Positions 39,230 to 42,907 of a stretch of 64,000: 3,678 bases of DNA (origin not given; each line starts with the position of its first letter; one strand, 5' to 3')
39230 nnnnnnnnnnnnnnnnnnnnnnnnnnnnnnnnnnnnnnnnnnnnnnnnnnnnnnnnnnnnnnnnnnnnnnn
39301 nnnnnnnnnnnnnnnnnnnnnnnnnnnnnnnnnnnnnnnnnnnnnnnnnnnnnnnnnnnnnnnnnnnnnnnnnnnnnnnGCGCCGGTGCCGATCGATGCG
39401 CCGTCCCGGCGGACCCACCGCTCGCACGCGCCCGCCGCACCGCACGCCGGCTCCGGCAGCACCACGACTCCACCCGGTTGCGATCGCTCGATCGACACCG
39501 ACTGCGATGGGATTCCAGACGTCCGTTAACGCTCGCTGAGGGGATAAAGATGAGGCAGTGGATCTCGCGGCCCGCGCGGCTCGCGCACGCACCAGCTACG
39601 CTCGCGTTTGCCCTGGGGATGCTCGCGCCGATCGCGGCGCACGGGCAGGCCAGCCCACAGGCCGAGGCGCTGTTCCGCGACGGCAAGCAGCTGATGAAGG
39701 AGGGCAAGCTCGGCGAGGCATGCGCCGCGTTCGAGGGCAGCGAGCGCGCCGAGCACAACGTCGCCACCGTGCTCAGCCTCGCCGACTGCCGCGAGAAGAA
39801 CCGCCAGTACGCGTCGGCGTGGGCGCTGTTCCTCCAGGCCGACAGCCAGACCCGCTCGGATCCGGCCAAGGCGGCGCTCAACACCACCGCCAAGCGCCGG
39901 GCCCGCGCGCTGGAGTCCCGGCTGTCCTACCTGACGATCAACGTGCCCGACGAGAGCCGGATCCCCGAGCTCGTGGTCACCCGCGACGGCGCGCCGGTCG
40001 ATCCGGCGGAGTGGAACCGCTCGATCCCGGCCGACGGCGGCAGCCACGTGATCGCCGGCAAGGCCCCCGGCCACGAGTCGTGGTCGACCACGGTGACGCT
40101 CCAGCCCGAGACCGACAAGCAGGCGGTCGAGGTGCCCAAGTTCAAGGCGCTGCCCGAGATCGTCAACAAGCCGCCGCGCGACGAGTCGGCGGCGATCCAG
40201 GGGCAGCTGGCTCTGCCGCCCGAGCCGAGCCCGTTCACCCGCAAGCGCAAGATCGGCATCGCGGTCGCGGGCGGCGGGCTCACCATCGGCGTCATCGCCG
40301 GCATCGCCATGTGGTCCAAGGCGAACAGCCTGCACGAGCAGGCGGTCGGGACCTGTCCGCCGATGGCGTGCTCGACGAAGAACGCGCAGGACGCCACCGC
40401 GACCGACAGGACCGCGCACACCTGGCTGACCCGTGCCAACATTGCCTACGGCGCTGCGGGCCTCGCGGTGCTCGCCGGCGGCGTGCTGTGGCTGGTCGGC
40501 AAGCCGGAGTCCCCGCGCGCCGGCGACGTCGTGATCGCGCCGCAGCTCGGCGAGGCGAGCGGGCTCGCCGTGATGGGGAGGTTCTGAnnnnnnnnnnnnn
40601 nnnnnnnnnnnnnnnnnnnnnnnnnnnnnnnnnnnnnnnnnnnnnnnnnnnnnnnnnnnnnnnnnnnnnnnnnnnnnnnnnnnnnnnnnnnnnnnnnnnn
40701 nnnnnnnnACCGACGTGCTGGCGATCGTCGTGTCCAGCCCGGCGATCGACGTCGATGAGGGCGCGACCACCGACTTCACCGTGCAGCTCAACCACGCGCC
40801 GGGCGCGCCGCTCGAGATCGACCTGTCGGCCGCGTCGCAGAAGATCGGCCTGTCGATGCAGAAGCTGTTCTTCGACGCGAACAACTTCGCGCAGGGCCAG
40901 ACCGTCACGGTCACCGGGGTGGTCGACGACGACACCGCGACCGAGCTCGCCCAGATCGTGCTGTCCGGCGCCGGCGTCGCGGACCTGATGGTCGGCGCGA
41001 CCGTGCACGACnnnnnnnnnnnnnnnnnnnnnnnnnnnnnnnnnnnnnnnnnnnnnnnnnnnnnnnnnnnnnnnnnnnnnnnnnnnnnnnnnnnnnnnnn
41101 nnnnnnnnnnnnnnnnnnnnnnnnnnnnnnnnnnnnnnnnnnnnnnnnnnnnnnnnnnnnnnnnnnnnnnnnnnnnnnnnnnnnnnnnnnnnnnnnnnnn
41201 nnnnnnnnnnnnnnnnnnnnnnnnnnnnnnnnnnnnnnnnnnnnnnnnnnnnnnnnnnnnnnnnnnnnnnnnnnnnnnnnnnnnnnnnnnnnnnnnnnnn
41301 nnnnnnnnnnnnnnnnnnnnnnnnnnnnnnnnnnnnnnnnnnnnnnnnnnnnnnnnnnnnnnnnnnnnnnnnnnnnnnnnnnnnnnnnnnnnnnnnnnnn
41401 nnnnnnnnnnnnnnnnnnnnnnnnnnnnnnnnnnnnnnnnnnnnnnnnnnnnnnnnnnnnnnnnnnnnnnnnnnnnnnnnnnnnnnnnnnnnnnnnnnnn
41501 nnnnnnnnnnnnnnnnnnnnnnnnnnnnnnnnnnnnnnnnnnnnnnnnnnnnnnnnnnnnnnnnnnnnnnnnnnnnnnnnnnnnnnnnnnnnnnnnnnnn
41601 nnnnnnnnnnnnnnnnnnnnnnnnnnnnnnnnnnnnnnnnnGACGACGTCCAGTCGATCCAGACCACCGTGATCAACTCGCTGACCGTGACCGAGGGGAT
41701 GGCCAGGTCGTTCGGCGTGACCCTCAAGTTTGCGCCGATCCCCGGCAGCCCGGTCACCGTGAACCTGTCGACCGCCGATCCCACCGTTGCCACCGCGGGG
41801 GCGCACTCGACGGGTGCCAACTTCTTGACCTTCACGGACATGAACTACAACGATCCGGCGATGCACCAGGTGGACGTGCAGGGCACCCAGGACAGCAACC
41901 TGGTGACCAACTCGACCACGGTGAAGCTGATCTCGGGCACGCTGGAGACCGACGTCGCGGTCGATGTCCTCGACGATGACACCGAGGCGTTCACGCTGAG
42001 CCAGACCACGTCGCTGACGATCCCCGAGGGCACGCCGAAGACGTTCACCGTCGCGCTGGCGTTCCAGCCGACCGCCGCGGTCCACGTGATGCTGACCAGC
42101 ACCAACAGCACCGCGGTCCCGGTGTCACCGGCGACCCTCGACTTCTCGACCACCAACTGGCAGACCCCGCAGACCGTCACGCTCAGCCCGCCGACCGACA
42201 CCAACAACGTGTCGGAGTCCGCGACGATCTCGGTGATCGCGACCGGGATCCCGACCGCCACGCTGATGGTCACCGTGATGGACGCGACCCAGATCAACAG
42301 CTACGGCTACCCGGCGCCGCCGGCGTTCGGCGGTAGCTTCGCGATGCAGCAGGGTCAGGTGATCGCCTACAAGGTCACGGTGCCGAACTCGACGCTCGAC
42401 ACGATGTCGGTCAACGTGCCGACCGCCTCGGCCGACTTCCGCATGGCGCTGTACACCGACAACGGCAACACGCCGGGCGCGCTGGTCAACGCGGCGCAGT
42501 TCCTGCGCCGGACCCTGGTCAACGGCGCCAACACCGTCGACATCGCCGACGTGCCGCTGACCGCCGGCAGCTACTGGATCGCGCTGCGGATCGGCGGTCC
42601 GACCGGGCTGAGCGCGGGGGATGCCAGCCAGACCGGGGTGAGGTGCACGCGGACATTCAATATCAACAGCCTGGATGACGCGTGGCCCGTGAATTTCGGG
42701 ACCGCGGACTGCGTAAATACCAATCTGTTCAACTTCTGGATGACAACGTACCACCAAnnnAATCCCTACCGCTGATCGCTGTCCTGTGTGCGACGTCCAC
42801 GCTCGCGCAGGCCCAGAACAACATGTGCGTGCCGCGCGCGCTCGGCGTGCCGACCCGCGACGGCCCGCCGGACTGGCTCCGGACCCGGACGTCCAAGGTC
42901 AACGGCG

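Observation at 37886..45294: Ser/Thr-kinase-headed four-gene operon encoding a multi-component cell-surface assembly of unknown function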

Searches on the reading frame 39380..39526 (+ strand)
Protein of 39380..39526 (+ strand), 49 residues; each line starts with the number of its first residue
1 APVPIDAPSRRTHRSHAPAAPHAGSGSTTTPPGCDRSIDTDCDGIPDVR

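Call 90: search_protein_families(library=pfam, proteins=[window:39380-39526:+], max_evalue=10)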
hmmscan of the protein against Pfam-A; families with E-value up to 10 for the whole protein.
window:39380-39526:+ (49 aa): 1 family
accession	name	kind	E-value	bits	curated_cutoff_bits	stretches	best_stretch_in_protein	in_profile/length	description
PF20997.2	DUF3195_C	-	0.18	12.2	25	1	27-36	7-16/32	Protein of unknown function (DUF3195) C-terminal domain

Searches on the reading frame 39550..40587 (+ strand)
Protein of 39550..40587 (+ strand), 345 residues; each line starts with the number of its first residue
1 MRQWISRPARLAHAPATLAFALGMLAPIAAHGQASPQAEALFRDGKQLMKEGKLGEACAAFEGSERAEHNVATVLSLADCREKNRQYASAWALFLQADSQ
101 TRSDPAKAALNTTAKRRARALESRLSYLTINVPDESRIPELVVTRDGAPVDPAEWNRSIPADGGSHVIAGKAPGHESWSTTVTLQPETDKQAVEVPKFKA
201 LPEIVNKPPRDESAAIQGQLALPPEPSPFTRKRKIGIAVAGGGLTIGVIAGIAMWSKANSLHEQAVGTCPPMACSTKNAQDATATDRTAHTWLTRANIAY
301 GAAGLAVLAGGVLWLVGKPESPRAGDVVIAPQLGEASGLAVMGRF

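Call 5: search_protein_families(library=pfam, proteins=[window:39550-40587:+], max_evalue=0.1)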
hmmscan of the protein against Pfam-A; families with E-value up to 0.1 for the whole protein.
window:39550-40587:+ (345 aa): 1 family
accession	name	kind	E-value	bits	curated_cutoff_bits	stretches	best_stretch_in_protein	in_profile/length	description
PF14559.12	TPR_19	-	0.012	16.4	25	1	48-107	1-61/68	Tetratricopeptide repeat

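Call 6: search_protein_families(library=ncbifam, proteins=[window:39550-40587:+], max_evalue=0.1)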
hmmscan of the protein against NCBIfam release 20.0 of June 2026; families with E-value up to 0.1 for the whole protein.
window:39550-40587:+ (345 aa): 1 family
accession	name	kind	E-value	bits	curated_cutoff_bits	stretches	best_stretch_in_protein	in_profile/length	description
TIGR02552.1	LcrH_SycD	equivalog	0.023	14.4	104.8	1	36-106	16-87/136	SycD/LcrH family type III secretion system chaperone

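Call 83: search_protein_families(library=padloc, proteins=[window:39550-40587:+], max_evalue=0.01)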
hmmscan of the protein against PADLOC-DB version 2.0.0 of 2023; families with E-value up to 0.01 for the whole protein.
window:39550-40587:+ (345 aa): 0 families

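Call 84: search_protein_families(library=phrogs, proteins=[window:39550-40587:+], max_evalue=0.01)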
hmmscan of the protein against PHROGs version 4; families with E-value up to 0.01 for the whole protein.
window:39550-40587:+ (345 aa): 0 families

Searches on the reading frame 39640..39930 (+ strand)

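Call 90: search_protein_families(library=pfam, proteins=[window:39640-39930:+], max_evalue=10)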
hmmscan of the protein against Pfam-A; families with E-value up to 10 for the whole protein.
window:39640-39930:+ (97 aa): 3 families
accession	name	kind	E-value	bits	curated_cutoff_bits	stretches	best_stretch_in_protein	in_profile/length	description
PF14559.12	TPR_19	-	0.0011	19.7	25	1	18-79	1-63/68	Tetratricopeptide repeat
PF13428.12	TPR_14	-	0.44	11.8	23.5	1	43-75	3-35/44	Tetratricopeptide repeat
PF13174.12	TPR_6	-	0.71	11.1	26.3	0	62-79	2-22/33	Tetratricopeptide repeat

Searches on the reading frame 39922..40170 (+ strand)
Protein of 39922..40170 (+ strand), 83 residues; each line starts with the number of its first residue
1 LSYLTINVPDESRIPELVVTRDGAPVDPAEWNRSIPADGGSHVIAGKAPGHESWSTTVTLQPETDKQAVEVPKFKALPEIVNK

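Call 90: search_protein_families(library=pfam, proteins=[window:39922-40170:+], max_evalue=10)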
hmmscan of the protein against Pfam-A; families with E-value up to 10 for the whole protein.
window:39922-40170:+ (83 aa): 1 family
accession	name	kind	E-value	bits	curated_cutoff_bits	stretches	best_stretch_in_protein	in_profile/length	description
PF08308.17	PEGA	-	0.2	12.1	20.8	1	38-64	33-59/71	PEGA domain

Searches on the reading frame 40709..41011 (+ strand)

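Call 90: search_protein_families(library=pfam, proteins=[window:40709-41011:+], max_evalue=10)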
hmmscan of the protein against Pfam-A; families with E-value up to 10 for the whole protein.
window:40709-41011:+ (101 aa): 3 families
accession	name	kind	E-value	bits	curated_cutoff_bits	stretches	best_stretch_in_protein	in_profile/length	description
PF20579.4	LapA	-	0.0069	17.2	27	1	10-42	9-40/99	LapA domain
PF24201.1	DUF7426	-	0.011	16.5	27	1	40-95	23-76/137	Domain of unknown function (DUF7426)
PF03843.18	Slp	-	0.017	14.9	22.5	1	52-80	82-110/153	Outer membrane lipoprotein Slp family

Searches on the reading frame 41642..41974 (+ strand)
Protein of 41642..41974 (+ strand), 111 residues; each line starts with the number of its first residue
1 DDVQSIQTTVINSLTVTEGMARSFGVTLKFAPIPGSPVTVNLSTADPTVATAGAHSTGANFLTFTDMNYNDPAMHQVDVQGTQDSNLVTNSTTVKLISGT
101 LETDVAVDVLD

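Call 90: search_protein_families(library=pfam, proteins=[window:41642-41974:+], max_evalue=10)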
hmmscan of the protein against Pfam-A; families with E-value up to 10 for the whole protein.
window:41642-41974:+ (111 aa): 1 family
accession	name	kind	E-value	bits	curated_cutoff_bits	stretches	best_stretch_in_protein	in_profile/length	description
PF20579.4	LapA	-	0.00048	20.9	27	1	9-88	6-83/99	LapA domain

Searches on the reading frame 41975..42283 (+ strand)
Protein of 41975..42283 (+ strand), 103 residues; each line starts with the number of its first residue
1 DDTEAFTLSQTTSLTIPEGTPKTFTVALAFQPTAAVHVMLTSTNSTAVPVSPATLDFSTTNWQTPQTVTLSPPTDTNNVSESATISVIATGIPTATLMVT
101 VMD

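Call 90: search_protein_families(library=pfam, proteins=[window:41975-42283:+], max_evalue=10)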
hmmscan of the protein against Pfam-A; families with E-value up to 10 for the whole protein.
window:41975-42283:+ (103 aa): 2 families
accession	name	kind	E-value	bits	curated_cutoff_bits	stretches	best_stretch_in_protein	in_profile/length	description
PF17766.7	fn3_6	-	0.021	15.4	26.4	1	29-81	28-80/99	Fibronectin type-III domain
PF25728.1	US29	-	4.7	6.5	27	1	28-96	15-86/324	Cytomegalovirus US29 protein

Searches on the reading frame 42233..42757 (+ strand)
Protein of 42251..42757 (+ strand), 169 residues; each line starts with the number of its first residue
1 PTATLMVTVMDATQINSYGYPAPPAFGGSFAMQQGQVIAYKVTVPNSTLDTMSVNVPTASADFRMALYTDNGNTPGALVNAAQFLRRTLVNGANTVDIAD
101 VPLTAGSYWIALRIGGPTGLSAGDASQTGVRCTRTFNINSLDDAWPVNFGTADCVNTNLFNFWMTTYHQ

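Call 73: predict_structure(alignment_id=A4)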
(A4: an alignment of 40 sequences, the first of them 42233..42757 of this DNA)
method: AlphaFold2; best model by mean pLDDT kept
length: 175 residues; sequences in the alignment: 40
mean_pLDDT: 92.5   pTM: 0.84
mean pLDDT of the five models: 92.5, 90.4, 90.3, 89.4, 88.2
residues with pLDDT >= 90: 142; 70-90: 27; 50-70: 5; < 50: 1
segments of 3 or more residues with pLDDT < 50: none
pLDDT, mean of each block of 10 residues (from residue 1): 64 81 94 90 95 98 95 98 97 97 98 97 92 95 88 95 97 94
secondary structure, 60 per line:
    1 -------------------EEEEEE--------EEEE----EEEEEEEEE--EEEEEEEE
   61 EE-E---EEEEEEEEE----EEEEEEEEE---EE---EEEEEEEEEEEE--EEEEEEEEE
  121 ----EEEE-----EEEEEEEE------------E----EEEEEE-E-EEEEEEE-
elements in order: E20-25 E34-37 E42-50 E53-62 E68-76 E81-89 E98-109 E112-120 E125-128 E134-141 E159-164 E168-174

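Call 76: fold_search(model_id=the predicted structure, library=pdb)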
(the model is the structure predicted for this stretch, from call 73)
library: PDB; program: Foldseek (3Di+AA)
matches with E <= 10: 1728; with E <= 0.001: 6
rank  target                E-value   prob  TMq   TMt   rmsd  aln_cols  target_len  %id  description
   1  9jwb_Z                2.5e-06  1.00  0.62  0.55   4.3       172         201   20  Cyanophage A4 capsid asymmetric unit (released 2025-04-09)
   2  9kqz                  2.9e-04  1.00  0.47  0.25   6.7       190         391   13  Structural Basis for the Polymer-Protein Binding Mechanism of Polyvinyl Alcohol Esterase (released 2025-10-08)
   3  9kr0                  3.6e-04  1.00  0.44  0.23   7.6       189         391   14  Structural Basis for the Polymer-Protein Binding Mechanism of Polyvinyl Alcohol Esterase (released 2025-10-08)
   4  9kr1                  5.2e-04  1.00  0.56  0.28   6.2       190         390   10  Structural Basis for the Polymer-Protein Binding Mechanism of Polyvinyl Alcohol Esterase (released 2025-10-08)
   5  8zdp_v                8.2e-04  1.00  0.46  0.13   7.6       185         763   12  Cryo-EM structure of Mycobacteriophage Douge Central fiber (gp20) (released 2025-06-25)
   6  8zdq_v                8.2e-04  1.00  0.46  0.11   7.6       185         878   12  Cryo-EM structure of Mycobacteriophage Douge complete baseplate (gp13, gp17, gp23, gp16, gp18 and gp20) (released 2025-06-25)
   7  8h2i_bG               1.2e-03  1.00  0.46  0.19   6.6       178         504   12  Near-atomic structure of five-fold averaged PBCV-1 capsid (released 2022-11-16)
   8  2cdo_B                1.5e-03  0.99  0.34  0.41   8.8       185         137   12  structure of agarase carbohydrate binding module in complex with neoagarohexaose (released 2006-02-16)
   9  2cdp_B                1.9e-03  1.00  0.35  0.45   7.9       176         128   10  Structure of a CBM6 in complex with neoagarohexaose (released 2006-02-08)
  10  2cdo_A                2.0e-03  1.00  0.37  0.44   7.7       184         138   11  structure of agarase carbohydrate binding module in complex with neoagarohexaose (released 2006-02-16)
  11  2cdo_C                2.1e-03  0.99  0.35  0.43   7.6       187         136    9  structure of agarase carbohydrate binding module in complex with neoagarohexaose (released 2006-02-16)
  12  2cdp_D                2.2e-03  0.99  0.35  0.44   7.8       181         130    9  Structure of a CBM6 in complex with neoagarohexaose (released 2006-02-08)
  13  2cdp_A                2.7e-03  1.00  0.37  0.44   7.8       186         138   12  Structure of a CBM6 in complex with neoagarohexaose (released 2006-02-08)
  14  2cdp_C                2.7e-03  0.99  0.33  0.42  10.3       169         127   11  Structure of a CBM6 in complex with neoagarohexaose (released 2006-02-08)
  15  4zxe_A                3.2e-03  1.00  0.35  0.43   8.6       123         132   20  X-ray crystal structure of chitosan-binding module 1 derived from chitosanase/glucanase from Paenibacillus sp. IK-5. (released 2016-04-13)
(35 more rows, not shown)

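Call 90: search_protein_families(library=pfam, proteins=[window:42251-42757:+], max_evalue=10)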
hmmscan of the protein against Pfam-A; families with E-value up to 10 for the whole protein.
window:42251-42757:+ (169 aa): 1 family
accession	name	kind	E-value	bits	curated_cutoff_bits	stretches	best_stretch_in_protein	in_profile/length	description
PF04151.21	PPC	-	0.11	13.8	25.9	1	38-82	3-45/70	Bacterial pre-peptidase C-terminal domain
